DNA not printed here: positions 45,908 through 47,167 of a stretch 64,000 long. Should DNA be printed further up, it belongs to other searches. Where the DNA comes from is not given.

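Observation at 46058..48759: Chemoreceptor co-encoded with a pentaheme cytochrome c lipoprotein, inserted between tlyA and nadK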

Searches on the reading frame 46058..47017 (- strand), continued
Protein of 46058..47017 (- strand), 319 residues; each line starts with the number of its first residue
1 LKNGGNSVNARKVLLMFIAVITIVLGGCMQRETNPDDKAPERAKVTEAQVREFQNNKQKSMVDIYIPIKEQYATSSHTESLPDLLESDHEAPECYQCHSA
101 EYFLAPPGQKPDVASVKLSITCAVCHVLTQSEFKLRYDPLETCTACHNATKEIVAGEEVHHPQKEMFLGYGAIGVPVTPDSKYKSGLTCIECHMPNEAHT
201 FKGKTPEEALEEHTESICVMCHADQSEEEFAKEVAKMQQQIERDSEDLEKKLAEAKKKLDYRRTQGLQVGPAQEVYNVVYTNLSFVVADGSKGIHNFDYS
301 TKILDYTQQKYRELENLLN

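Call 31: find_encoding_contigs(protein=P0026, flank=6000, max_places=3)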
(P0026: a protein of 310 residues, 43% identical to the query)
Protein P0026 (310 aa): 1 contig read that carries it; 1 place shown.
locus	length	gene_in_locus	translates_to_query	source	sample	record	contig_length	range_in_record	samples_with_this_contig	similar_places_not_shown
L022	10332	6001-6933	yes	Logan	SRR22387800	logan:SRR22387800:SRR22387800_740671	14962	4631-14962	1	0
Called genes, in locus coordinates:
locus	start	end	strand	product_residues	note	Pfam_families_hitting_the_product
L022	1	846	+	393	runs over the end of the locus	PF00108:Thiolase_N, PF02803:Thiolase_C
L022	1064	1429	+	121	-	PF02537:CRCB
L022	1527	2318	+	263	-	PF01790:LGT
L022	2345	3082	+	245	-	PF18978:DUF5714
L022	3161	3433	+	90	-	PF02583:Trns_repr_metal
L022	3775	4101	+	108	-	PF00085:Thioredoxin, PF13098:Thioredoxin_2 (weak), PF13728:TraF (weak), PF13905:Thioredoxin_8 (faint)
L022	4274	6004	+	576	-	PF00672:HAMP, PF00015:MCPsignal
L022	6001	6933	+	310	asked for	PF09699:Paired_CXXCH_1 (faint), PF13435:Cytochrome_C554 (faint), PF14522:Cytochrome_C7 (faint), PF02335:Cytochrom_C552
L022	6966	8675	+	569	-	PF02203:TarH (weak), PF12729:4HB_MCP_1, PF00672:HAMP, PF00015:MCPsignal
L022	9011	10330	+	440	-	?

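Call 32: find_encoding_contigs(protein=P0017, flank=5000, max_places=2)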
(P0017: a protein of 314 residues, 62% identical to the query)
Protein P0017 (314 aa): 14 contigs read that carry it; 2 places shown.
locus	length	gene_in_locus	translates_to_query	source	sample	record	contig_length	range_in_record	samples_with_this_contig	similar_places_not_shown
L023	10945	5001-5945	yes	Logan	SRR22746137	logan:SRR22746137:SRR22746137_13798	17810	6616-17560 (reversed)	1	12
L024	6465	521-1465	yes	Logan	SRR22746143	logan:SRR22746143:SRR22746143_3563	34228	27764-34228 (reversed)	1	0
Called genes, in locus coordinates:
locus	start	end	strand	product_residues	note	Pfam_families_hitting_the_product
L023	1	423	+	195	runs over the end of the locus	-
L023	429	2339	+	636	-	PF13292:DXP_synthase_N, PF00456:Transketolase_N (weak), PF00676:E1_dh (weak), PF02775:TPP_enzyme_C (faint), PF02779:Transket_pyr, PF02780:Transketolase_C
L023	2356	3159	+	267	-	PF01479:S4, PF01728:FtsJ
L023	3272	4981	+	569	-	PF00672:HAMP, PF18947:HAMP_2 (faint), PF00015:MCPsignal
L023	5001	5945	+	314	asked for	PF14522:Cytochrome_C7 (faint), PF02335:Cytochrom_C552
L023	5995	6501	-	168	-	PF11611:DUF4352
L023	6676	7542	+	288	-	PF01513:NAD_kinase, PF20143:NAD_kinase_C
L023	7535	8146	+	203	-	PF01209:Ubie_methyltran (weak), PF13847:Methyltransf_31, PF13649:Methyltransf_25, PF06962:rRNA_methylase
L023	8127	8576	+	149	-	PF01316:Arg_repressor, PF02863:Arg_repressor_C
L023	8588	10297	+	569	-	PF02463:SMC_N, PF13175:AAA_15 (weak), PF13476:AAA_23, PF13555:AAA_29 (weak), PF13304:AAA_21 (faint)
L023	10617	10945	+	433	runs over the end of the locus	PF13180:PDZ_2, PF17820:PDZ_6 (weak), PF05580:Peptidase_S55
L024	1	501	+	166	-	?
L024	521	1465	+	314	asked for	PF14522:Cytochrome_C7 (faint), PF02335:Cytochrom_C552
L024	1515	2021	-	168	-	PF11611:DUF4352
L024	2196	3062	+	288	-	PF01513:NAD_kinase, PF20143:NAD_kinase_C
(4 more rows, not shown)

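Call 33: find_encoding_contigs(protein=P0025, flank=5000, max_places=2)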
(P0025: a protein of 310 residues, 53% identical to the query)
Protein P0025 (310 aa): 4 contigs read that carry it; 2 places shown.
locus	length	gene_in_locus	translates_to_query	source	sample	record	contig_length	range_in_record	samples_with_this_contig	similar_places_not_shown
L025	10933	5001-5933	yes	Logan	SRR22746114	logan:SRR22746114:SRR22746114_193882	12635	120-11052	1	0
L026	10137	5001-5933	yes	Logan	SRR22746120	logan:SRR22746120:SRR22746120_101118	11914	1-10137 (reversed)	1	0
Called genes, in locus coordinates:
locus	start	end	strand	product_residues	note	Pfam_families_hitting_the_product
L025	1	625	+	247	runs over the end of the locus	?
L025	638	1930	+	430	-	PF00275:EPSP_synthase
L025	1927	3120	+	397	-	PF04015:DUF362, PF00037:Fer4 (weak), PF12797:Fer4_2 (faint), PF12837:Fer4_6 (weak), PF12838:Fer4_7, PF13187:Fer4_9 (faint), PF13237:Fer4_10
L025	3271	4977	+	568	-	PF00672:HAMP, PF00015:MCPsignal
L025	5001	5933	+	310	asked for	PF14522:Cytochrome_C7 (faint), PF02335:Cytochrom_C552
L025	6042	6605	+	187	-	PF04011:LemA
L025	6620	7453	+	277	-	-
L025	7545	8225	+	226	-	PF02224:Cytidylate_kin, PF13189:Cytidylate_kin2, PF13238:AAA_18 (weak), PF13671:AAA_33 (faint), PF01202:SKI (faint)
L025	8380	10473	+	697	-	PF02401:LYTB, PF21710:Spt6_S1 (faint), PF00575:S1, PF13509:S1_2 (faint), PF00575:S1, PF23459:S1_RRP5 (weak)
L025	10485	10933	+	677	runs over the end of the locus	?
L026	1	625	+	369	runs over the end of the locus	PF02153:PDH_N, PF20463:PDH_C, PF01842:ACT, PF22629:ACT_AHAS_ss (weak)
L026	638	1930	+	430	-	PF00275:EPSP_synthase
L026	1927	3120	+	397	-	PF04015:DUF362, PF00037:Fer4 (weak), PF12797:Fer4_2 (faint), PF12837:Fer4_6 (weak), PF12838:Fer4_7, PF13187:Fer4_9 (faint), PF13237:Fer4_10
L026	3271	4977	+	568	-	PF00672:HAMP, PF00015:MCPsignal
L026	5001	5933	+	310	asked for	PF14522:Cytochrome_C7 (faint), PF02335:Cytochrom_C552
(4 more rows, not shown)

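Call 34: find_encoding_contigs(protein=P0020, flank=5000, max_places=2)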
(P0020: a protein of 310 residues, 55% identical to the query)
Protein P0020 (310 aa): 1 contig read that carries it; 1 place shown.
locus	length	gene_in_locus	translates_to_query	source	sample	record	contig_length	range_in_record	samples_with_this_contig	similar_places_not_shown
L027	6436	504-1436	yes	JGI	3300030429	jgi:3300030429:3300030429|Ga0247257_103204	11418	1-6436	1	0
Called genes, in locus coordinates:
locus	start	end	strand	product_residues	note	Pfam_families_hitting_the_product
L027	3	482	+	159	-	?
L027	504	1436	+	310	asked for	PF02335:Cytochrom_C552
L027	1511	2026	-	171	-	PF11611:DUF4352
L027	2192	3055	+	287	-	PF01513:NAD_kinase, PF20143:NAD_kinase_C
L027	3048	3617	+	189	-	PF01209:Ubie_methyltran (weak), PF13847:Methyltransf_31, PF13649:Methyltransf_25 (weak), PF06962:rRNA_methylase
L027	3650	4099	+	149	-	PF01316:Arg_repressor, PF02863:Arg_repressor_C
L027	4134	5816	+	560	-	PF02463:SMC_N, PF13476:AAA_23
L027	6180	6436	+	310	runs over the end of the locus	-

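Call 35: find_encoding_contigs(protein=P0010, flank=5000, max_places=2)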
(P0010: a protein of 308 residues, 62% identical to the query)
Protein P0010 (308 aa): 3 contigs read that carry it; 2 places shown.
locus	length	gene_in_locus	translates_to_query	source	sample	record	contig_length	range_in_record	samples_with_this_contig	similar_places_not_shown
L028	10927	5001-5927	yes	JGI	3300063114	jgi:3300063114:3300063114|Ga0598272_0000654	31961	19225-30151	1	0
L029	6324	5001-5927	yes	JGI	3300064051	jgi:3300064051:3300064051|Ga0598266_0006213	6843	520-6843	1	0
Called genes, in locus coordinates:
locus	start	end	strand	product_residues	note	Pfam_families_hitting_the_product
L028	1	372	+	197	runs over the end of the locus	-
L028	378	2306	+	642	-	PF13292:DXP_synthase_N, PF00456:Transketolase_N (faint), PF00676:E1_dh (faint), PF02775:TPP_enzyme_C (faint), PF02779:Transket_pyr, PF02780:Transketolase_C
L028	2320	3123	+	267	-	PF01479:S4, PF01728:FtsJ, PF08241:Methyltransf_11 (faint)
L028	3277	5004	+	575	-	PF00672:HAMP, PF18947:HAMP_2 (faint), PF00015:MCPsignal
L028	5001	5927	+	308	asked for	PF14522:Cytochrome_C7 (faint), PF02335:Cytochrom_C552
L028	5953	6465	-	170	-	-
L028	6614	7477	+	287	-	PF01513:NAD_kinase, PF20143:NAD_kinase_C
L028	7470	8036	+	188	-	PF13847:Methyltransf_31, PF13649:Methyltransf_25 (faint), PF06962:rRNA_methylase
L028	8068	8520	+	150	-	PF01316:Arg_repressor, PF02863:Arg_repressor_C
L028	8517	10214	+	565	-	PF02463:SMC_N, PF13175:AAA_15 (faint), PF13476:AAA_23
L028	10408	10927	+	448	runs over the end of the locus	PF13180:PDZ_2, PF17820:PDZ_6 (faint), PF05580:Peptidase_S55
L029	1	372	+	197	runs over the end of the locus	-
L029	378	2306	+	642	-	PF13292:DXP_synthase_N, PF00456:Transketolase_N (weak), PF00676:E1_dh (faint), PF02775:TPP_enzyme_C (faint), PF02779:Transket_pyr, PF02780:Transketolase_C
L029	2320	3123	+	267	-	PF01479:S4, PF01728:FtsJ, PF08241:Methyltransf_11 (faint)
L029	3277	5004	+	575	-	PF00672:HAMP, PF18947:HAMP_2 (faint), PF00015:MCPsignal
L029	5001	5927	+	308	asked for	PF14522:Cytochrome_C7 (faint), PF02335:Cytochrom_C552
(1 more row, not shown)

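Call 70: fold_search(model_id=the predicted structure, library=pdb)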
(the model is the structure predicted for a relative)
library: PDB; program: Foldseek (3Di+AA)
matches with E <= 10: 71; with E <= 0.001: 2
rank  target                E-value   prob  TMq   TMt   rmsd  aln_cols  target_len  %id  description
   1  6i5b_A                1.6e-10  1.00  0.40  0.28   9.7       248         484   35  Crystal Structure of Outer Cell Wall Cytochrome OcwA (released 2019-09-25)
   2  6i5b_B                4.9e-10  1.00  0.40  0.29   9.7       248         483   35  Crystal Structure of Outer Cell Wall Cytochrome OcwA (released 2019-09-25)
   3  1oah_A                7.8e-03  1.00  0.36  0.26  12.8       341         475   15  Cytochrome c Nitrite Reductase from Desulfovibrio desulfuricans ATCC 27774: The relevance of the two calcium sites in  (released 2003-05-08)
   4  2j7a_D                7.8e-03  0.99  0.35  0.24  12.1       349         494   14  Crystal structure of cytochrome c nitrite reductase NrfHA complex from Desulfovibrio vulgaris (released 2006-12-06)
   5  6v0a_C                1.1e-02  1.00  0.38  0.28  12.7       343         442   16  Crystal structure of cytochrome c nitrite reductase from the bacterium Geobacter lovleyi with bound sulfate (released 2020-06-17)
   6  6v0a_B                1.4e-02  1.00  0.38  0.28  12.6       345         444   15  Crystal structure of cytochrome c nitrite reductase from the bacterium Geobacter lovleyi with bound sulfate (released 2020-06-17)
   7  8bcx_B                1.4e-02  1.00  0.41  0.31  11.3       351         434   16  Crystal structure of NrfA-1 from Geobacter metallireducens (released 2023-08-30)
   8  6v0a_E                1.4e-02  1.00  0.39  0.29  12.2       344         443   16  Crystal structure of cytochrome c nitrite reductase from the bacterium Geobacter lovleyi with bound sulfate (released 2020-06-17)
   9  2vr0_E                1.5e-02  0.98  0.34  0.24  12.8       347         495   16  Crystal structure of cytochrome c nitrite reductase NrfHA complex bound to the HQNO inhibitor (released 2008-06-03)
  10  6v0a_F                1.9e-02  0.99  0.39  0.29  12.1       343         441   15  Crystal structure of cytochrome c nitrite reductase from the bacterium Geobacter lovleyi with bound sulfate (released 2020-06-17)
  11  3ubr_A                2.5e-02  0.98  0.38  0.29  12.4       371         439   15  Laue structure of Shewanella oneidensis cytochrome-c Nitrite Reductase (released 2012-04-25)
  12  2j7a_A                2.8e-02  0.97  0.35  0.24  12.4       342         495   15  Crystal structure of cytochrome c nitrite reductase NrfHA complex from Desulfovibrio vulgaris (released 2006-12-06)
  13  8bcx_A                2.9e-02  1.00  0.37  0.27   4.7       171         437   21  Crystal structure of NrfA-1 from Geobacter metallireducens (released 2023-08-30)
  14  6v0a_A                2.9e-02  1.00  0.40  0.30  12.1       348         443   16  Crystal structure of cytochrome c nitrite reductase from the bacterium Geobacter lovleyi with bound sulfate (released 2020-06-17)
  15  6v0a_D                3.1e-02  0.99  0.40  0.29  11.0       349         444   15  Crystal structure of cytochrome c nitrite reductase from the bacterium Geobacter lovleyi with bound sulfate (released 2020-06-17)
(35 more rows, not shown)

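Call 72: list_cluster_members(proteins=[P0002, P0005, P0006, P0009, P0011, P0027, P0028, P0004])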
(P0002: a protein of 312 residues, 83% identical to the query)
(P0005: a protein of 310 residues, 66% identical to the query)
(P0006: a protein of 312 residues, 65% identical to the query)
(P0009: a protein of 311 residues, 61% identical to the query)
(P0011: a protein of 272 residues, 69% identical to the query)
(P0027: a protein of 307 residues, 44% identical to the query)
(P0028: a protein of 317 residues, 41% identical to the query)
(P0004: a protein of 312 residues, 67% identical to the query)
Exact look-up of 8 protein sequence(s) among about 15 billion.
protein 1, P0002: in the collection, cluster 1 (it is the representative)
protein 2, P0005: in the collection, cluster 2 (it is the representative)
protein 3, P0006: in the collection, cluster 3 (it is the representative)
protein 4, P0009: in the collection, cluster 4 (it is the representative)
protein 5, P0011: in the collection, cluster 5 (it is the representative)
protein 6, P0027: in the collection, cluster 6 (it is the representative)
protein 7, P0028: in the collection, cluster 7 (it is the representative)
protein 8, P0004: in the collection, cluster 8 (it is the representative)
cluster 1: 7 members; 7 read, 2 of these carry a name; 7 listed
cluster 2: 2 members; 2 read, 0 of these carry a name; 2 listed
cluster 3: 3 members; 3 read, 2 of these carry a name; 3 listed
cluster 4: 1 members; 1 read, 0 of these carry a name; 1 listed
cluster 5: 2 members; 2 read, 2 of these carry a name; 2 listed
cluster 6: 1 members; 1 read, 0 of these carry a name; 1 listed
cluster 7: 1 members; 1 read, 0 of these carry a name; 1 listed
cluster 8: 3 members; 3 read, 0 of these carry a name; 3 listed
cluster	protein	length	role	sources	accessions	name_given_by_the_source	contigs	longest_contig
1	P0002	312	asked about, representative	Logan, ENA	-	-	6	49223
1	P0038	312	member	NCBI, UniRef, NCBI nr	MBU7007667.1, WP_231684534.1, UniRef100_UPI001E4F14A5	ammonia-forming cytochrome c nitrite reductase subunit c552 [Phosphitispora fastidiosa] | ammonia-forming cytochrome c nitrite reductase subunit c552 n=1 Tax=Phosphitispora ... | formate-dependent nitrite reductase cytochrome c552 subunit [Phosphitispora fastidiosa]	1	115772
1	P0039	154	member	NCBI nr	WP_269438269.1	ammonia-forming cytochrome c nitrite reductase subunit c552 [Phosphitispora fastidiosa]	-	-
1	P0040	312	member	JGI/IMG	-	-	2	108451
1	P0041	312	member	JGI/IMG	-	-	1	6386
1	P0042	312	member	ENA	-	-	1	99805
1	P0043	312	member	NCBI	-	-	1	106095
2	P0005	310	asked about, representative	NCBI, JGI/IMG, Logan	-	-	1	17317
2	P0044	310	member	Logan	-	-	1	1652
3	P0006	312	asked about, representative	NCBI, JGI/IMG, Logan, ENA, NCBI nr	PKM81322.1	MAG: hypothetical protein CVU89_09935 [Firmicutes bacterium HGW-Firmicutes-14]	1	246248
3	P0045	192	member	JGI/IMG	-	formate-dependent nitrite reductase cytochrome c552 subunit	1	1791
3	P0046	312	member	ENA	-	-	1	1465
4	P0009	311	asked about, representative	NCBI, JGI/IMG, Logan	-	-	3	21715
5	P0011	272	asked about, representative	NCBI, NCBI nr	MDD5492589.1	MAG: ammonia-forming cytochrome c nitrite reductase subunit c552, partial [bacterium] | ammonia-forming cytochrome c nitrite reductase subunit c552 [bacterium]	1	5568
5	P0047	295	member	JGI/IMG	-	hypothetical protein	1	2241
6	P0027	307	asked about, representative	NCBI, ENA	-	-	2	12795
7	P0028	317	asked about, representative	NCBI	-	-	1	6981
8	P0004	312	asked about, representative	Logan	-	-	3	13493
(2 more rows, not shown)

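Call 85: search_protein_families(library=pfam, proteins=[L009:8-1735:+, L018:739-2472:+, L025:3271-4977:+], max_evalue=0.01)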
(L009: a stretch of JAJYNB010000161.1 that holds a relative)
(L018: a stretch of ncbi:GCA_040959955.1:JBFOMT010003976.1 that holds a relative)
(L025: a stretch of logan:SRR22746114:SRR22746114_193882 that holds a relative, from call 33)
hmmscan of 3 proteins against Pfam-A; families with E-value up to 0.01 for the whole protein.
L009:8-1735:+ (575 aa): 5 families
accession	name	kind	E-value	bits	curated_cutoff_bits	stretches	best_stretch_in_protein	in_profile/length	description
PF00015.26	MCPsignal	-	2e-38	132.4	34.6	1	340-520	4-170/172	Methyl-accepting chemotaxis protein (MCP) signalling domain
PF00672.30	HAMP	-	2.7e-13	50.5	25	1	209-260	1-52/53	HAMP domain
PF12729.13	4HB_MCP_1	-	5.7e-06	26.4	27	1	12-155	3-151/181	Four helix bundle sensory module for signal transduction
PF05667.16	CCDC22_CC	-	0.0048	16.5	39.2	0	278-463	180-355/477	CCDC22 protein coiled-coil region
PF11887.13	Mce4_CUP1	-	0.009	16.1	32.6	0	239-374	52-188/222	Cholesterol uptake porter CUP1 of Mce4, putative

L018:739-2472:+ (577 aa): 6 families
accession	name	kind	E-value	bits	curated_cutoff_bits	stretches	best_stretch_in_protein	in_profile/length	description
PF00015.26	MCPsignal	-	3.1e-38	131.7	34.6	1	346-522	7-169/172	Methyl-accepting chemotaxis protein (MCP) signalling domain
PF00672.30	HAMP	-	6e-12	46.1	25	1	213-263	2-52/53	HAMP domain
PF12729.13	4HB_MCP_1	-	0.00037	20.5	27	1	15-175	3-168/181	Four helix bundle sensory module for signal transduction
PF18947.5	HAMP_2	-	0.00046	20.5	24.3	1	214-262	17-65/67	HAMP domain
PF11887.13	Mce4_CUP1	-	0.0008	19.5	32.6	1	461-561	62-162/222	Cholesterol uptake porter CUP1 of Mce4, putative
PF06009.19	Laminin_II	-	0.004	17.6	33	1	313-390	3-80/138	Laminin Domain II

L025:3271-4977:+ (568 aa): 3 families
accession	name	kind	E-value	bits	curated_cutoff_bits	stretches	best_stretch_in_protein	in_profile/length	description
PF00015.26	MCPsignal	-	2.3e-36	125.6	34.6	1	337-509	3-161/172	Methyl-accepting chemotaxis protein (MCP) signalling domain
PF00672.30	HAMP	-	5.6e-12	46.2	25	1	209-259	3-53/53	HAMP domain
PF18947.5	HAMP_2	-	7.1e-05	23.1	24.3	1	212-257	20-65/67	HAMP domain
